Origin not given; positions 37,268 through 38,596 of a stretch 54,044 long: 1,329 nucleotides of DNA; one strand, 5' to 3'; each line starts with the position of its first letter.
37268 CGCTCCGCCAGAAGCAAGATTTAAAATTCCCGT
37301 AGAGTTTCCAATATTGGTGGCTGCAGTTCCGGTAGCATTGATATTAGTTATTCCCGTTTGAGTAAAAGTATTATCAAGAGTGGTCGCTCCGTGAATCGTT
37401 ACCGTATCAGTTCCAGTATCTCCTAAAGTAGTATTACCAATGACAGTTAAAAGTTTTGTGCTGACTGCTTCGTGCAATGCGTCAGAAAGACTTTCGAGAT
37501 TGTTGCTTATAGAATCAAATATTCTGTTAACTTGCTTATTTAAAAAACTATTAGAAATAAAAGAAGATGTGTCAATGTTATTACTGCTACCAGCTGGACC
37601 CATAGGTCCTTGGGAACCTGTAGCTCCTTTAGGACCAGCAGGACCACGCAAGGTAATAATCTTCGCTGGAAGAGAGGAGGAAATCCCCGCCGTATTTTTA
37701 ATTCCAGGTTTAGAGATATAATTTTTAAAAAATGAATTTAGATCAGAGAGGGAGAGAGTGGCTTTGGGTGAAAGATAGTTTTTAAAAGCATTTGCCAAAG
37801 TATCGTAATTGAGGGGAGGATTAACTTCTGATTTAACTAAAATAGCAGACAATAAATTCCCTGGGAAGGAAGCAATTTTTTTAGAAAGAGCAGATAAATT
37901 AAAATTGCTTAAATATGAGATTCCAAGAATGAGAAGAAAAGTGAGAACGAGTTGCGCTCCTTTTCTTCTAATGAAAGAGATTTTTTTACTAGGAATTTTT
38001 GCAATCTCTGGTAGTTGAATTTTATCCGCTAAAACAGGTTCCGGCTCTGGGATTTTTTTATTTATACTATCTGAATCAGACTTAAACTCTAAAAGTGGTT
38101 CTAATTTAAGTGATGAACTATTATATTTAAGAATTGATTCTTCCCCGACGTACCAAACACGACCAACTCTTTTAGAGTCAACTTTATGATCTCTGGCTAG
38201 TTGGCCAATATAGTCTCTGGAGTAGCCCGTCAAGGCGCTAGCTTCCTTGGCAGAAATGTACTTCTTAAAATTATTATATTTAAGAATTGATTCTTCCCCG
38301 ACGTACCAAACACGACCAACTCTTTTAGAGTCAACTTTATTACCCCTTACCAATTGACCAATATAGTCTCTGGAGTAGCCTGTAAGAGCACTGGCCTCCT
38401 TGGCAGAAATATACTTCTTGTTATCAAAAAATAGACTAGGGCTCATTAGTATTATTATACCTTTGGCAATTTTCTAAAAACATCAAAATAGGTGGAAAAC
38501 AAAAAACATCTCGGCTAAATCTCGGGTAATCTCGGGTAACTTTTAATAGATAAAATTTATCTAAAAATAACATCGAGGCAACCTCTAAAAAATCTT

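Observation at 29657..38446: Giant protein: cytoplasmic double HTH, TM helix, collagen-like stalk, ~2,300-aa fibre, S74 chaperone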

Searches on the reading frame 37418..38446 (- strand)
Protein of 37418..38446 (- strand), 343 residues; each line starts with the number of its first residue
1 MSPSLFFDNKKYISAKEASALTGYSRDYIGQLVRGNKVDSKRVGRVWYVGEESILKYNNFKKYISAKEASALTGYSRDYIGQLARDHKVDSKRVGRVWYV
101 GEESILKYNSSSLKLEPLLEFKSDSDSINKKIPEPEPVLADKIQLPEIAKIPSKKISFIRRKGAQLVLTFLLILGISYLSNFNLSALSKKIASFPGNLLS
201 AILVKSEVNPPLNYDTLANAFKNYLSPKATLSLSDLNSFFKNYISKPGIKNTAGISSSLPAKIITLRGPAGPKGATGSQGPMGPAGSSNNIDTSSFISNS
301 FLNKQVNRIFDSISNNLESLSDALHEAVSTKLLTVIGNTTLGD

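Call 12: find_homologous_proteins(query=window:37418-38446:-, max_evalue=0.001)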
Query seq(343 aa) (343 aa): 73 proteins with E <= 0.001 among 8000 candidates.
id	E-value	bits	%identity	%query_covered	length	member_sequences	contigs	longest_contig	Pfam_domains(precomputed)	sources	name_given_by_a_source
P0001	1.8e-78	282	57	73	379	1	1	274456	PF12728.14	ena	-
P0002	8.6e-47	178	37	82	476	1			PF12728.14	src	-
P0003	1.8e-41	161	40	83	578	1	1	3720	PF26696.1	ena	-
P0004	4.4e-32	130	40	58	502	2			PF12728.14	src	-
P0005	2.2e-29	121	58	32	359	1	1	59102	PF12728.14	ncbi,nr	ncbi:MAG: hypothetical protein NTX96_01480, partial [Candidatus Zambryskibacteria bacterium]|nr:hypo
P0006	1.2e-28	118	46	31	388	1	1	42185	PF12728.14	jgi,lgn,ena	-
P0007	1.2e-27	115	35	58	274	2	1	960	PF12728.14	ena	-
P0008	8.1e-27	112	42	31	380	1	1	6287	PF12728.14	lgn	-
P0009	1.7e-26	111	45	31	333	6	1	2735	PF12728.14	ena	-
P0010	8.1e-26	109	44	31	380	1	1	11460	PF12728.14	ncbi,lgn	ncbi:MAG: helix-turn-helix domain-containing protein [Minisyncoccia bacterium]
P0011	3.5e-25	107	43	31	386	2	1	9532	PF12728.14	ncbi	-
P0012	8.3e-25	106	41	35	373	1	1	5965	PF12728.14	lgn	-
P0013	5.5e-24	103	42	31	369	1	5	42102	PF12728.14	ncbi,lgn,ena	-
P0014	1.4e-22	98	45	33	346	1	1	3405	PF12728.14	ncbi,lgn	-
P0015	1.6e-22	98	36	39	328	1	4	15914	PF12728.14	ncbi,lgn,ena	-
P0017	2.9e-21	94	40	31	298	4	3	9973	PF12728.14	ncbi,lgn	-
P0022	4.0e-19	87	73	17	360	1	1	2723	-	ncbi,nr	ncbi:MAG: trimeric autotransporter adhesin, partial [Patescibacteria group bacterium]|nr:trimeric au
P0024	5.0e-18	84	72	17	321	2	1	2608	-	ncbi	ncbi:MAG: helix-turn-helix domain-containing protein [Nitrospira sp.]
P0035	5.9e-13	67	63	17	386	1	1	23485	-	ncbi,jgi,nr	ncbi:MAG TPA: hypothetical protein VHF05_00505 [Candidatus Paceibacterota bacterium]|jgi:hypothetica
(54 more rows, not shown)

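Call 39: find_related_loci(query=window:37418-38446:-, collection=genome_contigs, flank=10000)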
Query seq(343 aa) (343 aa) in genome_contigs; peptide patterns used: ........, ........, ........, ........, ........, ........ (x = any residue, [..] = any of these).
408 stretches matched a pattern; 10 encode a relative of the query (tblastn E <= 1e-3); 10 distinct loci.
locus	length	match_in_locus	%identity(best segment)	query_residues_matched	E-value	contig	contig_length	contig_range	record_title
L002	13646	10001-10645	39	1-265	4e-29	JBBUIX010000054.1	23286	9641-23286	MAG: Patescibacteria group bacterium isolate H43-bin140_1 H43_bin140_1_000000000054, whole genome shotgun sequence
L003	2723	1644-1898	73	1-139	2e-26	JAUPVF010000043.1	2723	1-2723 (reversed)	MAG: Patescibacteria group bacterium isolate erpe_2018_sw_27hr_WHONDRS-SW48-000094_B_bin.11 scaffold_614911, whole genom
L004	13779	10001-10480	76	1-202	9e-26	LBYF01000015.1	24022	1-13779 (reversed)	MAG: Parcubacteria group bacterium GW2011_GWA2_40_14 UT81_C0015, whole genome shotgun sequence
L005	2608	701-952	72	1-150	2e-24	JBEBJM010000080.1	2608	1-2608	MAG: Nitrospira sp. isolate SF2_9 NODE_21659_length_2608_cov_4.901156, whole genome shotgun sequence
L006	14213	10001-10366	71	1-172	4e-24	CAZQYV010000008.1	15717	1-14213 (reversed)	MAG TPA_asm: uncultured Candidatus Saccharibacteria bacterium isolate SRP286056_co1_693 genome assembly, contig: NODE_45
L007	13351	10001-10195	68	1-116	2e-23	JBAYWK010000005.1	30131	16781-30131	MAG: Candidatus Paceibacterota bacterium isolate SO_2016_LW3_81 scaffold02287_LW162_2016, whole genome shotgun sequence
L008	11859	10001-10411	71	1-176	2e-23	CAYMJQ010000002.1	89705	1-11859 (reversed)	MAG TPA_asm: uncultured Candidatus Saccharibacteria bacterium isolate SRP329715_co2_189 genome assembly, contig: NODE_52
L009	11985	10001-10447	60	1-220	1e-22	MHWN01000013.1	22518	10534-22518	MAG: Candidatus Zambryskibacteria bacterium RIFCSPLOWO2_02_FULL_39_26 rifcsplowo2_02_scaffold_2859, whole genome shotgun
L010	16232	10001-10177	68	1-59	1e-21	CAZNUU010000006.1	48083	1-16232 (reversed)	MAG TPA_asm: uncultured Candidatus Saccharibacteria bacterium isolate SRP273308_co1_7 genome assembly, contig: NODE_727_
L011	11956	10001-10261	66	1-138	1e-21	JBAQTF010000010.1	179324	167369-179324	MAG: Minisyncoccia bacterium isolate MFD03284_ilm_asm_bin37 k127_142959, whole genome shotgun sequence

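Call 59: search_protein_families(library=pfam, proteins=[P0015, P0017, P0010, P0035, P0022, P0024, P0003], max_evalue=0.01)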
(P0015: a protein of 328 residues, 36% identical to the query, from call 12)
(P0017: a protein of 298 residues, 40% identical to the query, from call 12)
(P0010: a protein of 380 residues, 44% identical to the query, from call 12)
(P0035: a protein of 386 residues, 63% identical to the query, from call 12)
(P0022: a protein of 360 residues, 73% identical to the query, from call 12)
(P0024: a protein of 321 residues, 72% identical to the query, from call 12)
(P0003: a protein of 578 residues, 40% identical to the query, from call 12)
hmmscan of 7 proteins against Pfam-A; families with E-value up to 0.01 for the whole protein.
P0015 (328 aa): 1 family
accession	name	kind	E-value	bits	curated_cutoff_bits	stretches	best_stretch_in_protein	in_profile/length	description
PF12728.13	HTH_17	-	1.3e-09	38.6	27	1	89-136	2-49/51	Helix-turn-helix domain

P0017 (298 aa): 1 family
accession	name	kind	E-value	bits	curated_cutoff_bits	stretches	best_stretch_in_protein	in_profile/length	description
PF12728.13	HTH_17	-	1.4e-08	35.3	27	1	18-61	6-49/51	Helix-turn-helix domain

P0010 (380 aa): 1 family
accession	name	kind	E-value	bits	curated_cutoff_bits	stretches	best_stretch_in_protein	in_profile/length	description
PF12728.13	HTH_17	-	7.8e-09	36.1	27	1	94-142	2-50/51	Helix-turn-helix domain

P0035 (386 aa): 1 family
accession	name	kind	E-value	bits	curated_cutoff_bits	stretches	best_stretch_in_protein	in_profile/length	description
PF12728.13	HTH_17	-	0.0084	16.8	27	0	13-57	2-46/51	Helix-turn-helix domain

P0022 (360 aa): 1 family
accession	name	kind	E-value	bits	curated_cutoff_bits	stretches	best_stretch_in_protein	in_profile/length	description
PF12728.13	HTH_17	-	0.0034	18.1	27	1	12-57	1-46/51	Helix-turn-helix domain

P0024 (321 aa): 1 family
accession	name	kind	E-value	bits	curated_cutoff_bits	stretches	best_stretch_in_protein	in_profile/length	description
PF12728.13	HTH_17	-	0.0013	19.4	27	1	12-58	1-47/51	Helix-turn-helix domain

P0003 (578 aa): 0 families

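Call 75: find_encoding_contigs(protein=P0013, flank=3000, max_places=1)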
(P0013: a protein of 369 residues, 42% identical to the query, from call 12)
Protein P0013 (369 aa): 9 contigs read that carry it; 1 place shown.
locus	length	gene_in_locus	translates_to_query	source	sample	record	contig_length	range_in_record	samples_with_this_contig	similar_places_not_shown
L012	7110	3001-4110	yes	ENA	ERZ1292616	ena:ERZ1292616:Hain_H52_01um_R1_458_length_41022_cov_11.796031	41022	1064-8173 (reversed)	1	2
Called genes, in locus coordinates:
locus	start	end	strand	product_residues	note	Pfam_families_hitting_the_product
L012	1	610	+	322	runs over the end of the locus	PF01018:GTP1_OBG, PF01926:MMR_HSR1, PF02421:FeoB_N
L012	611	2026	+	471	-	PF02934:GatB_N, PF02637:GatB_Yqey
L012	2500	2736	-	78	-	PF12728:HTH_17 (weak), PF13411:MerR_1, PF00376:MerR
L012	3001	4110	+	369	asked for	PF12728:HTH_17 (faint)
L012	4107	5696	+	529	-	-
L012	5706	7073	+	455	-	-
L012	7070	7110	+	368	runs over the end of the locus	?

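Call 76: find_encoding_contigs(protein=P0015, flank=3000, max_places=1)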
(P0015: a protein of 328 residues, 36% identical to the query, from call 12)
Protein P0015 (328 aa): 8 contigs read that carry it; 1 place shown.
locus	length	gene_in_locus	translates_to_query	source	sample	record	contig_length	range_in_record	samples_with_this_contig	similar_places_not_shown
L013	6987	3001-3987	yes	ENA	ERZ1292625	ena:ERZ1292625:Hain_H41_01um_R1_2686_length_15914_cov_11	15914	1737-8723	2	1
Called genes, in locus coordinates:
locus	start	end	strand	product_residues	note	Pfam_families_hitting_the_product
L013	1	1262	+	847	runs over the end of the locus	PF07517:SecA_DEAD, PF01043:SecA_PP_bind, PF21090:P-loop_SecA, PF07516:SecA_SW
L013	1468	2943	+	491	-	PF02934:GatB_N, PF02637:GatB_Yqey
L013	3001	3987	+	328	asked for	PF12728:HTH_17 (weak)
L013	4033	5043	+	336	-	PF00044:Gp_dh_N, PF02800:Gp_dh_C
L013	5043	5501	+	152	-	PF02502:LacAB_rpiB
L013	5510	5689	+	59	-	-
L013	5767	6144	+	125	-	-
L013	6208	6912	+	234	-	PF00834:Ribul_P_3_epim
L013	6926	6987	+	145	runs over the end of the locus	PF01220:DHquinase_II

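Call 77: find_encoding_contigs(protein=P0035, flank=3000, max_places=1)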
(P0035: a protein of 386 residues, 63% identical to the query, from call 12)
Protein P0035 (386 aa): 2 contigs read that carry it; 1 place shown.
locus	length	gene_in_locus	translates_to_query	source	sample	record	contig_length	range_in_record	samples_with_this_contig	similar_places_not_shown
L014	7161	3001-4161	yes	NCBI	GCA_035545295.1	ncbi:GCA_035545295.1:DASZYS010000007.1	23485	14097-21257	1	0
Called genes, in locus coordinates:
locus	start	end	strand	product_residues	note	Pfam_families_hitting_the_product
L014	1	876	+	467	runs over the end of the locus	PF02934:GatB_N, PF02637:GatB_Yqey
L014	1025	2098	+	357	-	PF13521:AAA_28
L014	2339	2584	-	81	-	PF12728:HTH_17, PF13411:MerR_1, PF00376:MerR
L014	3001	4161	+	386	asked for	-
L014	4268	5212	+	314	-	PF06030:WxLIP_PGBD (weak)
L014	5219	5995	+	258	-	-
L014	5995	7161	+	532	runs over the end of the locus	PF00041:fn3 (weak), PF25833:Fn3_SaeA_3rd (faint), PF16656:Pur_ac_phosph_N (weak), PF25832:Fn3_SaeA_2nd (weak)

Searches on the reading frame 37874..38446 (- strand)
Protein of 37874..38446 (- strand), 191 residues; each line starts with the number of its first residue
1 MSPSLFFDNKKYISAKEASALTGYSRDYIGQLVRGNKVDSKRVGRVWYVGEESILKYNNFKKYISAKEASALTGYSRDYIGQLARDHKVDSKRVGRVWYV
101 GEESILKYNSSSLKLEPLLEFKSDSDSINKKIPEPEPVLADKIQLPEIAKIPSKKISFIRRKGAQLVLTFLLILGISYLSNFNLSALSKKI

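Call 60: predict_structure(alignment_id=A3)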
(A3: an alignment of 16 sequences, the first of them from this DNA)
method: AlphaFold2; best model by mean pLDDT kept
length: 191 residues; sequences in the alignment: 16
mean_pLDDT: 79.0   pTM: 0.40
mean pLDDT of the five models: 79.0, 78.4, 78.0, 77.0, 76.8
residues with pLDDT >= 90: 94; 70-90: 36; 50-70: 35; < 50: 26
segments of 3 or more residues with pLDDT < 50: 120-133, 135-141, 155-157
pLDDT, mean of each block of 10 residues (from residue 1): 82 93 89 94 94 84 91 95 95 91 93 61 44 47 52 53 80 92 71 54
secondary structure, 60 per line:
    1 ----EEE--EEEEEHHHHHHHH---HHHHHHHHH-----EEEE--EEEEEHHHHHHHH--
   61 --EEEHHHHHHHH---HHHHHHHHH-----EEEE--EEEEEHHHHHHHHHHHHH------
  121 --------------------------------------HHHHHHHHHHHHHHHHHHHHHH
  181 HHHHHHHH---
elements in order: E5-7 E10-14 H15-22 H26-34 E40-43 E46-50 H51-58 E63-65 H66-73 H77-85 E91-94 E97-101 H102-114 H159-188

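Call 63: fold_search(model_id=the predicted structure, library=pdb)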
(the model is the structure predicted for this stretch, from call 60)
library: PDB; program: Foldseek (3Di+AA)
matches with E <= 10: 644; with E <= 0.001: 2
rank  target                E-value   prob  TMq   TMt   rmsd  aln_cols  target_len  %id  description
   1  4pm3_B                2.6e-04  1.00  0.25  0.38  11.8       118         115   24  Structure of the double-stranded DNA binding type IV secretion protein TraN from Enterococcus (released 2014-07-30)
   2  4p0z                  2.9e-04  1.00  0.26  0.40  11.1       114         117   24  Structure of the double stranded DNA binding type IV secretion protein TraN from Enterococcus (released 2014-07-30)
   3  6a51_A                5.5e-02  0.63  0.22  0.25  11.2       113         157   13  Novel Regulators CheP and CheQ Specifically Control Chemotaxis Core Gene cheVAW Transcription in Bacterial Pathogen Ca (released 2019-06-26)
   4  6juv_A                7.2e-02  0.23  0.15  0.15  15.7       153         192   16  Crytsal structure of ScpB derived from Pyrococcus yayanosii (released 2020-01-22)
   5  4j2n_C                7.6e-02  1.00  0.23  0.72   1.2        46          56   20  Crystal Structure of mycobacteriophage Pukovnik Xis (released 2013-10-23)
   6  1r8d_B                8.7e-02  0.84  0.22  0.37   8.7       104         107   10  Crystal Structure of MtaN Bound to DNA (released 2004-08-17)
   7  8qfc_B                9.9e-02  0.23  0.17  0.06  15.0       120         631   11  UFL1 E3 ligase bound 60S ribosome (released 2024-02-21)
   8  7tea_C                1.1e-01  0.93  0.23  0.53   8.2        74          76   14  Crystal structure of S. aureus GlnR-DNA complex (released 2022-06-29)
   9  3d71_A                1.2e-01  0.75  0.22  0.16   8.4       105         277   12  Crystal structure of E253Q BMRR bound to 22 base pair promoter site (released 2008-08-26)
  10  3l09_D                1.2e-01  0.16  0.16  0.13  11.3       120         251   16  Crystal structure of Putative transcriptional regulator (JANN_22DEC04_CONTIG27_REVISED_GENE3569) from Jannaschia sp. C (released 2010-01-12)
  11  7xn2                  1.3e-01  0.38  0.21  0.26   9.8       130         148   16  Crystal structure of CvkR, a novel MerR-type transcriptional regulator (released 2023-03-08)
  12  4j2n_A                1.4e-01  1.00  0.23  0.74   1.2        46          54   20  Crystal Structure of mycobacteriophage Pukovnik Xis (released 2013-10-23)
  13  5i44_B                1.4e-01  0.85  0.22  0.54   7.6        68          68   10  Structure of RacA-DNA complex; P21 form (released 2016-05-04)
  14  5trd_A                1.4e-01  0.18  0.18  0.16  14.6       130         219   12  Structure of RbkR (Riboflavin Kinase) from Thermoplasma acidophilum determined in complex with CTP and its cognate DNA (released 2016-11-23)
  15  3l09_A                1.5e-01  0.15  0.16  0.13  11.2       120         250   16  Crystal structure of Putative transcriptional regulator (JANN_22DEC04_CONTIG27_REVISED_GENE3569) from Jannaschia sp. C (released 2010-01-12)
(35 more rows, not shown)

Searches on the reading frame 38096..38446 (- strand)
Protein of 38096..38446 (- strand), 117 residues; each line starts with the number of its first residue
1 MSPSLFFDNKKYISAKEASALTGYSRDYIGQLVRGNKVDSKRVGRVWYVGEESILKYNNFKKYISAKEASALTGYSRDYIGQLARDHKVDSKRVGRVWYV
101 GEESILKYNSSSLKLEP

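Call 25: search_solved_structures(query=window:38096-38446:-, max_evalue=10, show_alignments=3)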
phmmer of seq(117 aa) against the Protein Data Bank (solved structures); distinct sequences matched with E-value up to 10: 2.
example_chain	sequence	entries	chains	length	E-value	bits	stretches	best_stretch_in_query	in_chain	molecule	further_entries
6g1t_A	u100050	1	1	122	0.00056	23.5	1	12-103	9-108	AM32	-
4p0y_A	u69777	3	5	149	0.00081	23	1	12-103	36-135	AM32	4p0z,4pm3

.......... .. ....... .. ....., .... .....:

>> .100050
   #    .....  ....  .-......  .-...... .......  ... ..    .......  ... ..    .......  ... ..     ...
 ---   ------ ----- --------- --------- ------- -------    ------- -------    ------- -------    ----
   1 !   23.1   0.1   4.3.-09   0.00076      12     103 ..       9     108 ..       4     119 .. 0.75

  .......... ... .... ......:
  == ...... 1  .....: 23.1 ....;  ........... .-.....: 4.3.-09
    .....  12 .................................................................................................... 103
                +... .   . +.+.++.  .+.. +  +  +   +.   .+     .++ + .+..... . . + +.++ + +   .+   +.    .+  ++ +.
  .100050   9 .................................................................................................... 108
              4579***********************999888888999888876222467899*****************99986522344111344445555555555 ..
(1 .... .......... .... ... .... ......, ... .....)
